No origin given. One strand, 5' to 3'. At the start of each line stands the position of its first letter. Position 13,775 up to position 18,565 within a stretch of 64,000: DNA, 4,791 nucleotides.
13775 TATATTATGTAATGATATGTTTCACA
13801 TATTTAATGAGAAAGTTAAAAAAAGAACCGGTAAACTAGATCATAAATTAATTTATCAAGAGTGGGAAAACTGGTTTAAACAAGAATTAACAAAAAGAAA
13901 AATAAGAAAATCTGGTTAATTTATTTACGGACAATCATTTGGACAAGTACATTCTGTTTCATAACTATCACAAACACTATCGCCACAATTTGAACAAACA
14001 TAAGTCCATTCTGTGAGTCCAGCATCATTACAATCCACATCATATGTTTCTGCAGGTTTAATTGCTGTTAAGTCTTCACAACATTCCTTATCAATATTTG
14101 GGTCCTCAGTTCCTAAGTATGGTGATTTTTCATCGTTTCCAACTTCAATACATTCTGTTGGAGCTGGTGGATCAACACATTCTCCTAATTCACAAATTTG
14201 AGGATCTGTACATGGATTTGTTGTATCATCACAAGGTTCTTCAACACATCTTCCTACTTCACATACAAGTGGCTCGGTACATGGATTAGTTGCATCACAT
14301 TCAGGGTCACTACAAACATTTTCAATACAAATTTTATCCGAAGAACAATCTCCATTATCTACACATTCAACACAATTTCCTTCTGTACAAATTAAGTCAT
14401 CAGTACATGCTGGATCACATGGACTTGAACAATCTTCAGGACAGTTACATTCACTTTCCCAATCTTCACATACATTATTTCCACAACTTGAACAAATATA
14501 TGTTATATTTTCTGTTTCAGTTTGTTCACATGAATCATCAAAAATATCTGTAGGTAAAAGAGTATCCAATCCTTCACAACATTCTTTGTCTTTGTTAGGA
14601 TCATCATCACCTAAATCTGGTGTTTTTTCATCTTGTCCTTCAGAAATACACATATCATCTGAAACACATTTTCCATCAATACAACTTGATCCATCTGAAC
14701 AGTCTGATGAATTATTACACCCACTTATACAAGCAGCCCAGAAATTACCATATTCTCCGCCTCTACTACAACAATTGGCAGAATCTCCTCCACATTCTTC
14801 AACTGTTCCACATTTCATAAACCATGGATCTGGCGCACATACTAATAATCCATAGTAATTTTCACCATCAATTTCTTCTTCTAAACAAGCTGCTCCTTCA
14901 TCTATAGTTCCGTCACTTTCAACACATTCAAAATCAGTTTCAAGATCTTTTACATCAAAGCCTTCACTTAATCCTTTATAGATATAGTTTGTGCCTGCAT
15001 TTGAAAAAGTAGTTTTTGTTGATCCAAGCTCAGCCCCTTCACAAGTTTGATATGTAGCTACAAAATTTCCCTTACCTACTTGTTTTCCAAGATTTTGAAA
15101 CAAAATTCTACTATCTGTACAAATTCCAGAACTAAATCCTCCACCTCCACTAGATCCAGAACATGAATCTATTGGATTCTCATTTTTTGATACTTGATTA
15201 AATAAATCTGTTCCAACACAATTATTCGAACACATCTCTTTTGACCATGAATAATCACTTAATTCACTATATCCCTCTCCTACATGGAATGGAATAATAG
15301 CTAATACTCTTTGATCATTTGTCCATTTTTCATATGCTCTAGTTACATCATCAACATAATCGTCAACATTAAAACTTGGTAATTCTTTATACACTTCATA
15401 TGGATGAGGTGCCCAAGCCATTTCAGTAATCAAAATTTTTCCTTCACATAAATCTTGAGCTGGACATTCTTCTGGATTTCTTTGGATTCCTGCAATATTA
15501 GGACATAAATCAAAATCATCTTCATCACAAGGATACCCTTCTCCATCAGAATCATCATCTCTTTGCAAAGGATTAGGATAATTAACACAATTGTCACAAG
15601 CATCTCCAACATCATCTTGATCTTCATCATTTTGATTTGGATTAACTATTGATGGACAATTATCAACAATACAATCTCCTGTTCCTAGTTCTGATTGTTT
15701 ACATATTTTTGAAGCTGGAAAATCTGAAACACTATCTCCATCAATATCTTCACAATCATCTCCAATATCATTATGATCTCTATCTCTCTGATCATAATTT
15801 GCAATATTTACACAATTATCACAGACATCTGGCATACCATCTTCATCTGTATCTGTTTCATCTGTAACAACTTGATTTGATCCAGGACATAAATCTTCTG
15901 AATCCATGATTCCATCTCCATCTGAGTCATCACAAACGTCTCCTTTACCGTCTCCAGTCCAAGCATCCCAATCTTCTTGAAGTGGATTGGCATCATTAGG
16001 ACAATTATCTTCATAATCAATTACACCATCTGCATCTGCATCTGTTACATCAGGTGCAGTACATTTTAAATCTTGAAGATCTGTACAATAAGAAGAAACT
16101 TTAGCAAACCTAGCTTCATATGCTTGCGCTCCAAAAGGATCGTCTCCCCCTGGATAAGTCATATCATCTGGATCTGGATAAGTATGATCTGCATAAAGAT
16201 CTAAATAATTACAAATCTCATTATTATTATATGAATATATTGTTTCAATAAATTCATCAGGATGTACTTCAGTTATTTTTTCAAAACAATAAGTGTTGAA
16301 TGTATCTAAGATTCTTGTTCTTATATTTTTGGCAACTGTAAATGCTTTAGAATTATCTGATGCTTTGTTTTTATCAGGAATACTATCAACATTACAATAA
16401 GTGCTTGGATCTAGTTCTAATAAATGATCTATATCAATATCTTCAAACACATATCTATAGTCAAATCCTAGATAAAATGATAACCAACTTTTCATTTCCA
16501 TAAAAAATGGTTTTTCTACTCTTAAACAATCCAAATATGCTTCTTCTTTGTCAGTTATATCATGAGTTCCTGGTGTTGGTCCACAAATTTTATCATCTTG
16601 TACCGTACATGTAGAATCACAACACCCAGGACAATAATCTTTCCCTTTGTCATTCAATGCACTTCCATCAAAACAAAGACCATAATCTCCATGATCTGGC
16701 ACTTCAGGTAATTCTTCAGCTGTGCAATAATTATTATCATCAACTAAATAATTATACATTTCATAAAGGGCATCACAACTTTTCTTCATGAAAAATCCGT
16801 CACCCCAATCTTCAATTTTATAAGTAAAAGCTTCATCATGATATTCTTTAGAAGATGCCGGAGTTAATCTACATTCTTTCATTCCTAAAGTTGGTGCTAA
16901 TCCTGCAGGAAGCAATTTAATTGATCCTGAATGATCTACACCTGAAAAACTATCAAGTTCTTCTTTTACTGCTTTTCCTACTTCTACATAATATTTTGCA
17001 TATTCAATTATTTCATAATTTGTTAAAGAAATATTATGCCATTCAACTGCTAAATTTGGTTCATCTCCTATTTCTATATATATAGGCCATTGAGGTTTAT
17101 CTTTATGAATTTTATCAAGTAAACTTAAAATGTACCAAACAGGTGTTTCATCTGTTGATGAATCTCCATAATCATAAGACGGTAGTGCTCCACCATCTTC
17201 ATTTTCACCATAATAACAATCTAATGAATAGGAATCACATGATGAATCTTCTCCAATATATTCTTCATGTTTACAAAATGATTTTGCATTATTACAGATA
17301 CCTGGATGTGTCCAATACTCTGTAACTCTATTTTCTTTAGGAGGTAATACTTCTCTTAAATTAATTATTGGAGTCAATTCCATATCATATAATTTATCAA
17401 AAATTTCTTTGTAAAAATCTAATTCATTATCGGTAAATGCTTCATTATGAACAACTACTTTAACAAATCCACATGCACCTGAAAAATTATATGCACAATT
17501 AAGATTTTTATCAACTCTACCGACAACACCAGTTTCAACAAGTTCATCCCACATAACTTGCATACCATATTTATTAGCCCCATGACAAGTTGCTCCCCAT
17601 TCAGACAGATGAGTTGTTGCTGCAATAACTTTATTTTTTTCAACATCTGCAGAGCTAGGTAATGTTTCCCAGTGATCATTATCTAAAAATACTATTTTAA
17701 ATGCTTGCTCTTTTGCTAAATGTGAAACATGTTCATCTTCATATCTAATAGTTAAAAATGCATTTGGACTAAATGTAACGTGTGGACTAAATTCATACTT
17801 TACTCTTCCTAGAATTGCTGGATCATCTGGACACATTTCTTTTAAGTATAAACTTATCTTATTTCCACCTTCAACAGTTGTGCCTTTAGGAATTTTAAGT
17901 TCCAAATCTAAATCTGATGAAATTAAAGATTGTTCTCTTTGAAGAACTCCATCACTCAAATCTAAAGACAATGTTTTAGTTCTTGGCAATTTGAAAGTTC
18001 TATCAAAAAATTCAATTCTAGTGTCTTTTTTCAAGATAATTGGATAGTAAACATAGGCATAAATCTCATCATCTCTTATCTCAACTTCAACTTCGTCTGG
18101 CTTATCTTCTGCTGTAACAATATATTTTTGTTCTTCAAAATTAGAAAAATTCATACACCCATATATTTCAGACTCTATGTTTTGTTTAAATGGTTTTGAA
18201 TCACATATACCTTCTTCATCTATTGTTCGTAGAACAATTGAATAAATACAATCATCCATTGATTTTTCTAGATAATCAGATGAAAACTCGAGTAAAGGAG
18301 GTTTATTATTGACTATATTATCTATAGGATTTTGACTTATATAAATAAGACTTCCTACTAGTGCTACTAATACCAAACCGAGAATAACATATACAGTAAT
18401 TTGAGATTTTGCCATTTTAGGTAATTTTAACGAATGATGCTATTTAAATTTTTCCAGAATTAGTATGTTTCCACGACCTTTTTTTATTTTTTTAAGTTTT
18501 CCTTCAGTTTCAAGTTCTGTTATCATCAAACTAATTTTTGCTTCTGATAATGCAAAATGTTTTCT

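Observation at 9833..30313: Candidate novel surface system: type IV pilus-like module joined to a 16-kb string of four giant cysteine-rich proteins, an MBL-LOG enzyme and a membrane-bound regulator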

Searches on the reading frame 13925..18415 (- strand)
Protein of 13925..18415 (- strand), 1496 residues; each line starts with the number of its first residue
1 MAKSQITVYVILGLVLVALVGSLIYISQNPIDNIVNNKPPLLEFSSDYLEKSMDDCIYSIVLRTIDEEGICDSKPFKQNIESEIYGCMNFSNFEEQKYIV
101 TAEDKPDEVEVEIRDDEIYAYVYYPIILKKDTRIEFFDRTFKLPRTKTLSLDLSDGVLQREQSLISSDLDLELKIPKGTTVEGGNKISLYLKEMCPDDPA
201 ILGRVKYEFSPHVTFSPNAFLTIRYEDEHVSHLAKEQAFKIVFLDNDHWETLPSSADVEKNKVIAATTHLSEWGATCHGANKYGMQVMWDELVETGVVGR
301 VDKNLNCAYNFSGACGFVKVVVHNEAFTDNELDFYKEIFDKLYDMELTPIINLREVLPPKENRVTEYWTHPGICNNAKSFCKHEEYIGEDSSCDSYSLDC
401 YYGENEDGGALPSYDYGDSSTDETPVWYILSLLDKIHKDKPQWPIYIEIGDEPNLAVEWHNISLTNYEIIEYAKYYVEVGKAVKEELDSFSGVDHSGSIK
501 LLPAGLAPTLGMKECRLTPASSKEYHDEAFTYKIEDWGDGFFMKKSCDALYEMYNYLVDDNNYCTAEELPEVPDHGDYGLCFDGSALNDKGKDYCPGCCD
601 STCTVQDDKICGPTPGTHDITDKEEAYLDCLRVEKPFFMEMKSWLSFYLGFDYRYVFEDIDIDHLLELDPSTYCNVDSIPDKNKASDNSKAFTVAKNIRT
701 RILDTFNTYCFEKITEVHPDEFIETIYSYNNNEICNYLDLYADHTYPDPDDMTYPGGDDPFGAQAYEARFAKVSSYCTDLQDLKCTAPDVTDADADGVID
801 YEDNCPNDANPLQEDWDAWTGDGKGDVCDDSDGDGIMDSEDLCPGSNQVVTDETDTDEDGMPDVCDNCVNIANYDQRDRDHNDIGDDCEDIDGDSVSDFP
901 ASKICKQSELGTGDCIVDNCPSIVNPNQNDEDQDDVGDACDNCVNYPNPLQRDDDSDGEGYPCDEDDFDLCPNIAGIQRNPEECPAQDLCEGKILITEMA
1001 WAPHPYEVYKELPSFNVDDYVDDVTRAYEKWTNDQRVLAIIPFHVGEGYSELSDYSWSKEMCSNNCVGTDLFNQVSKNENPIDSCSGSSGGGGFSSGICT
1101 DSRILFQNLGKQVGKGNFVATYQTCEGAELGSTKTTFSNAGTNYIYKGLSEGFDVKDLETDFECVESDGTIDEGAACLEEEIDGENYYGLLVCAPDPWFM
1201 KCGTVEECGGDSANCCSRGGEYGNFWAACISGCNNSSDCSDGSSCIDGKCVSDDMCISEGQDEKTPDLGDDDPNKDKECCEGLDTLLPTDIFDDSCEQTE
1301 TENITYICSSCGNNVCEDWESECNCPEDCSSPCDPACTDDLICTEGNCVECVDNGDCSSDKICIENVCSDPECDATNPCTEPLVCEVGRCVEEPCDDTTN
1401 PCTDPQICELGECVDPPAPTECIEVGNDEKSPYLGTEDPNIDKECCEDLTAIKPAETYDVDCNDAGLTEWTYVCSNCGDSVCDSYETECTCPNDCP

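Call 4: search_protein_families(library=pfam, proteins=[window:13925-18415:-], max_evalue=0.1)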
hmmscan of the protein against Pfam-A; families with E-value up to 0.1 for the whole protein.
window:13925-18415:- (1496 aa): 1 family
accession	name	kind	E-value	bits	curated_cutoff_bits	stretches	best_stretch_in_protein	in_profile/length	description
PF02412.23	TSP_3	-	1.4e-11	44.3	25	3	821-846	5-31/36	Thrombospondin type 3 repeat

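Call 19: search_solved_structures(query=window:13925-18415:-, max_evalue=1)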
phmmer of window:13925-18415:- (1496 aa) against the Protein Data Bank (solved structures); distinct sequences matched with E-value up to 1: 5.
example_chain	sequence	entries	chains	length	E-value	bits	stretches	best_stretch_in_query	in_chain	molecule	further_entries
3fby_A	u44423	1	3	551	4.1e-15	57.6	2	802-966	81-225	Cartilage oligomeric matrix protein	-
2rhp_A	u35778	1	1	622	5.1e-13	50.7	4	917-966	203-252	Thrombospondin-2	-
1yo8_A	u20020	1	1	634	7.9e-12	46.7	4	917-966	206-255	thrombospondin-2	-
1ux6_A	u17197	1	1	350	0.00062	20.6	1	792-855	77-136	THROMBOSPONDIN-1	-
5wtl_A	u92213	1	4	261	0.58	10.7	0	792-873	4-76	OmpA family protein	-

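Call 22: search_protein_families(library=ncbifam, proteins=[window:13925-18415:-], max_evalue=0.1)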
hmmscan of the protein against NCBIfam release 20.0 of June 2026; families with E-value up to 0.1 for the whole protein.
window:13925-18415:- (1496 aa): 2 families
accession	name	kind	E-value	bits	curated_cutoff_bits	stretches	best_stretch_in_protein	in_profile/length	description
NF047638.1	throspo3_MtsC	equivalog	1.3e-20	73.7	350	2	791-898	124-239/428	cell-cell cohesion MYXO-CTERM protein MtsC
NF045500.1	Omp28_seleno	equivalog_domain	1.3e-05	24.7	200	3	917-945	284-312/377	Omp28-related selenoprotein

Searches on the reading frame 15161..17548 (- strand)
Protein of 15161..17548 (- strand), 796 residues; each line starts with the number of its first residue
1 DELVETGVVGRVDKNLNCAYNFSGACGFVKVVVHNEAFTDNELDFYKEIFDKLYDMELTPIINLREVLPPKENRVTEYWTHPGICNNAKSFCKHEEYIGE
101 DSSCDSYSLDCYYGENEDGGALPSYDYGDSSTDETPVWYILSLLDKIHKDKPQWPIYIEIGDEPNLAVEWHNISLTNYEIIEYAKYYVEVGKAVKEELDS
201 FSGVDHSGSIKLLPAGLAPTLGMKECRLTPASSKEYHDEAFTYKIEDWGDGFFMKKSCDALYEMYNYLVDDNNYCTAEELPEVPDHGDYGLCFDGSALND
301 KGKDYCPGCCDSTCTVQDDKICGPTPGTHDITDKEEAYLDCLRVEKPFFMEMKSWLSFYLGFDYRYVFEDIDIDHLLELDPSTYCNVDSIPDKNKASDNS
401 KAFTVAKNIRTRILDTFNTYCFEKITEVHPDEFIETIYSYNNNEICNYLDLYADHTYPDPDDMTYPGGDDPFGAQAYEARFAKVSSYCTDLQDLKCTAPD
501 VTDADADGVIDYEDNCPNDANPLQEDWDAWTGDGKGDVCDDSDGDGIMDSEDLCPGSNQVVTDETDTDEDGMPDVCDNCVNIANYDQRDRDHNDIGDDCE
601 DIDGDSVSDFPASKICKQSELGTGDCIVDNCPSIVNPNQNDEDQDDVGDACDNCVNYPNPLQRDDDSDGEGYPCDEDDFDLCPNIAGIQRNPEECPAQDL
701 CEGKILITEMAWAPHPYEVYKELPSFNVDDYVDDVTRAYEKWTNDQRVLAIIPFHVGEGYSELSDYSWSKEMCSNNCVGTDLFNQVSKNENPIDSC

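Call 54: search_solved_structures(query=A4, max_evalue=10)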
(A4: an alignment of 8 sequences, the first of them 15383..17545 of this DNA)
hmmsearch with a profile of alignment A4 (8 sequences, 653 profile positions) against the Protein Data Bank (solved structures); distinct sequences matched with E-value up to 10: 11.
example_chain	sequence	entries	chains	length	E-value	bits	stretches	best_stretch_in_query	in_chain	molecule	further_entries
3fby_A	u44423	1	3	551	2e-48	168.7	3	444-607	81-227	Cartilage oligomeric matrix protein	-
2rhp_A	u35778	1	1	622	1.8e-42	149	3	442-605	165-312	Thrombospondin-2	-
1yo8_A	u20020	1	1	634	3.5e-42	148.1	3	442-605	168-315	thrombospondin-2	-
1ux6_A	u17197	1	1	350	6.5e-20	74.5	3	434-491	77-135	THROMBOSPONDIN-1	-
5wtl_A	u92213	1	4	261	1e-07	34.2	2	433-510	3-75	OmpA family protein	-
6yyh_A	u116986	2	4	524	0.014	17.2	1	97-167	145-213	Beta-xylosidase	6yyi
1px8_A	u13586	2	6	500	0.5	12.1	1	118-168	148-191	Beta-xylosidase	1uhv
8isk_A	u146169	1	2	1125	1.4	10.6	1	488-533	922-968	Phytochrome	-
2bs9_A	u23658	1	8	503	2.1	10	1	123-167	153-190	BETA-XYLOSIDASE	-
1w91_A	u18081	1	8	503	2.1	10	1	123-167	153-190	BETA-XYLOSIDASE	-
9o9u_A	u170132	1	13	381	2.2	10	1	314-394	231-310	Erlin-1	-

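Call 79: predict_structure(alignment_id=A7)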
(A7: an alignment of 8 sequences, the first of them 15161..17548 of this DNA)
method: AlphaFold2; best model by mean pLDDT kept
length: 796 residues; sequences in the alignment: 8
mean_pLDDT: 53.9   pTM: 0.51
mean pLDDT of the five models: 53.9, 51.9, 50.4, 50.1, 48.5
residues with pLDDT >= 90: 15; 70-90: 182; 50-70: 209; < 50: 390
segments of 3 or more residues with pLDDT < 50: 1-7, 67-82, 87-107, 163-173, 216-221, 232-242, 287-331, 393-396, 453-473, 492-542, 546-551, 553-563, 585-706, 708-731, 752-770, 786-793
pLDDT, mean of each block of 10 residues (from residue 1): 42 73 66 68 85 82 61 34 48 36 46 60 74 82 90 80 46 61 83 91 83 60 57 46 54 64 65 68 57 29 29 30 35 61 80 85 75 81 66 53 84 68 59 75 74 43 36 53 68 38 41 38 37 38 47 46 55 57 48 39 31 33 36 33 39 36 33 28 25 32 41 33 41 55 53 42 38 56 48 48
secondary structure, 60 per line:
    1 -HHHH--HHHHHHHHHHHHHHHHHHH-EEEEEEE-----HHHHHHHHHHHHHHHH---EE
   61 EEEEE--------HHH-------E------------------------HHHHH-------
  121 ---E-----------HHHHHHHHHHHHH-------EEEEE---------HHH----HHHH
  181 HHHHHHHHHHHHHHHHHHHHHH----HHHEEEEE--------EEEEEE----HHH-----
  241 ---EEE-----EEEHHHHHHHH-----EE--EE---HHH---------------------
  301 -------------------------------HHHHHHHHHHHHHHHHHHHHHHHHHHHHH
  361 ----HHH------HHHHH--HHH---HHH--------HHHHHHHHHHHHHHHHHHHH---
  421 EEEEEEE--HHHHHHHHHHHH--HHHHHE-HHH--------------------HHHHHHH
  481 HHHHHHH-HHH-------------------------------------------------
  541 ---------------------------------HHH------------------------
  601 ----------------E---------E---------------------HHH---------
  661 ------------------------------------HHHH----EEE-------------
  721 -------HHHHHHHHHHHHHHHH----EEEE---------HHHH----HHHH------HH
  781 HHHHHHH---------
elements in order (helices of 4 or more, strands of 3 or more residues): H2-5 H8-26 E28-34 H40-55 E59-65 H109-113 H136-148 E156-160 H177-202 E210-214 E223-228 E244-246 E252-254 H255-262 H332-360 H374-378 H398-417 E421-427 H430-441 H444-448 H474-487 H697-700 E705-707 H728-743 E748-751 H761-764 H769-772 H779-787

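Call 84: fold_search(model_id=the predicted structure, library=pdb)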
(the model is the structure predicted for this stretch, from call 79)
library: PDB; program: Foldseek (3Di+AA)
matches with E <= 10: 842; with E <= 0.001: 0
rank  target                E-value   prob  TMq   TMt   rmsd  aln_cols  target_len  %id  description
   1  8qn9                  4.6e-03  0.93  0.12  0.23   9.4       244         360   11  OPR3 variant - R283E (released 2024-08-14)
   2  8s8v_A                6.3e-03  0.96  0.14  0.26  10.8       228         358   11  OPR3 variant R283D in its monomeric form (released 2024-08-14)
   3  8qo8_B                6.9e-03  0.92  0.13  0.24  10.3       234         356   13  OPR3 variant R283E in complex with NADH4 (released 2025-04-09)
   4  8qn1_C                8.6e-03  0.91  0.12  0.23  10.1       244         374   11  OPR3 variant - R283D (released 2024-08-14)
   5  8qnp_A                1.0e-02  0.95  0.14  0.26   9.8       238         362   10  OPR3 with redesigned loop 6 (9aa) in complex with NADH4 (released 2025-04-09)
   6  5dy2                  1.0e-02  0.93  0.13  0.24   9.6       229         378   13  Crystal structure of Dbr2 with mutation M27L (released 2016-10-05)
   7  8aua_A                1.0e-02  0.91  0.13  0.25   9.8       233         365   11  12-oxophytodienoate reductase 3 (OPR3) from Solanum lycopersicum in complex with ethyl (Z)-2-(hydroxyimino)-3-oxobutan (released 2023-03-01)
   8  8s8v_B                1.0e-02  0.87  0.13  0.23  10.4       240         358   12  OPR3 variant R283D in its monomeric form (released 2024-08-14)
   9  8auq_A                1.1e-02  0.91  0.13  0.24  10.1       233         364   12  OPR3 Y370F variant in complex with ethyl (Z)-2-(hydroxyimino)-3-oxopentanoate (released 2023-03-01)
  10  3atz_C                1.1e-02  0.91  0.14  0.25  11.6       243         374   12  Crystal structure of TcOYE with pHBA (released 2012-02-01)
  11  8qn1_A                1.1e-02  0.89  0.13  0.23  11.0       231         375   12  OPR3 variant - R283D (released 2024-08-14)
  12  9fcp_B                1.1e-02  0.90  0.13  0.25  10.1       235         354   12  OPR3 loop swap variant L6(AchrOYE4) in complex with NADH4 (released 2025-05-28)
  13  2hsa_A                1.1e-02  0.89  0.13  0.23  10.3       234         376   14  Crystal structure of 12-oxophytodienoate reductase 3 (OPR3) from tomato (released 2006-09-12)
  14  2hsa_B                1.1e-02  0.77  0.12  0.22  13.4       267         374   10  Crystal structure of 12-oxophytodienoate reductase 3 (OPR3) from tomato (released 2006-09-12)
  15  5dxy                  1.2e-02  0.92  0.14  0.25   9.6       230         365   13  Crystal structure of Dbr2 (released 2016-10-05)
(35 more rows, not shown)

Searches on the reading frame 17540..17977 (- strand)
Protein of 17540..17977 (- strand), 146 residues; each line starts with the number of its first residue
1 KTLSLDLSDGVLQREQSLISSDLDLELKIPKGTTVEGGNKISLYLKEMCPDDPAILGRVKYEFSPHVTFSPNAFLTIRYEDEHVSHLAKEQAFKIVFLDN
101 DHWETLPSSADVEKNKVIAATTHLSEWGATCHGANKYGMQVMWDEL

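Call 95: search_protein_families(library=pfam, proteins=[window:17540-17977:-], max_evalue=10)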
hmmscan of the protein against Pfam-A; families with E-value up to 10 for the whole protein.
seq(146 aa): 0 families
